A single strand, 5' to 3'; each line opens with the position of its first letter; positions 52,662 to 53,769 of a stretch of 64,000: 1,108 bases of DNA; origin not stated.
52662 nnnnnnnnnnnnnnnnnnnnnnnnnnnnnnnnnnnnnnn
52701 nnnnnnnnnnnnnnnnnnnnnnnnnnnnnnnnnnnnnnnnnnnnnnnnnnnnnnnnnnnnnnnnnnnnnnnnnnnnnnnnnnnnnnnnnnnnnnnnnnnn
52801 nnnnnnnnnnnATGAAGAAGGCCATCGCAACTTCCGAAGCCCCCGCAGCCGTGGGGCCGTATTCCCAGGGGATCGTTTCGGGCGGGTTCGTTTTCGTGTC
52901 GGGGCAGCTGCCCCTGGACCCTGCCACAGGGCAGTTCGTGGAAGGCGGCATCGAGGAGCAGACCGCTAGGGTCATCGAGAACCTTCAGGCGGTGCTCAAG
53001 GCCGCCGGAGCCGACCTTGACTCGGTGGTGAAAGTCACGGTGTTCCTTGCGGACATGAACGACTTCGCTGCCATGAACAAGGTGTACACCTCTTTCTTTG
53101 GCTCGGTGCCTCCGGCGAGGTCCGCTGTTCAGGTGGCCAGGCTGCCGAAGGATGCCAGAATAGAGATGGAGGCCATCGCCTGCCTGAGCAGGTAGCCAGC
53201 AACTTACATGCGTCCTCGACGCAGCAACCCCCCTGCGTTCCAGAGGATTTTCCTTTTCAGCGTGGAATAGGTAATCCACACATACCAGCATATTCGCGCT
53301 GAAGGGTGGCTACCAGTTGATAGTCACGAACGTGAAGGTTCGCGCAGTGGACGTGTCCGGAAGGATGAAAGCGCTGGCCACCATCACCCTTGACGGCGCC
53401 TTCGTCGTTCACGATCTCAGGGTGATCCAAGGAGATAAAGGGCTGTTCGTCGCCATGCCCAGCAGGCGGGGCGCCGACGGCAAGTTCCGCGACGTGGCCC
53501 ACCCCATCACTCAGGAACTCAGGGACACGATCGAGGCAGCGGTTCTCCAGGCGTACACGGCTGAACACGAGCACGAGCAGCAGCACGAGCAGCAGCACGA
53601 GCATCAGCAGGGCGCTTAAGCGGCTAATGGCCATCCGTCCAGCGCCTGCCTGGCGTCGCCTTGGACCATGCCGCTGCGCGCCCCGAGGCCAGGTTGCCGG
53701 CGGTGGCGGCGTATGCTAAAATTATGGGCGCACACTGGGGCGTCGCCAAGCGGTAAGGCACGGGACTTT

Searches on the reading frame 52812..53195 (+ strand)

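Call 52: search_protein_families(library=ncbifam, proteins=[window:52812-53195:+], max_evalue=0.00001)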
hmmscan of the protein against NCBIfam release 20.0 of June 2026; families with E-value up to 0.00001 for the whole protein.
window:52812-53195:+ (127 aa): 3 families
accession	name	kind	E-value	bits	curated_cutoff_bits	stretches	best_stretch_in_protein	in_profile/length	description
TIGR00004.1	TIGR00004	subfamily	6.9e-54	181.4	106.25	1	2-124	1-124/125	Rid family detoxifying hydrolase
NF008490.0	PRK11401.1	equivalog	2.9e-37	127.5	222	1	1-125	1-127/129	enamine/imine deaminase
TIGR03610.1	RutC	equivalog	6.1e-22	78.1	169.1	1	2-124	3-125/127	pyrimidine utilization protein C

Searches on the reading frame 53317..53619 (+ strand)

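Call 52: search_protein_families(library=ncbifam, proteins=[window:53317-53619:+], max_evalue=0.00001)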
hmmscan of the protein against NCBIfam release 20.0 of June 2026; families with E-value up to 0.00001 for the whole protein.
window:53317-53619:+ (100 aa): 1 family
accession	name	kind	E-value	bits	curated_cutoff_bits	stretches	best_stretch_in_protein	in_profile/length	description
NF009749.0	PRK13259.1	equivalog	1.4e-38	130.8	108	1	1-94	1-94/96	septation regulator SpoVG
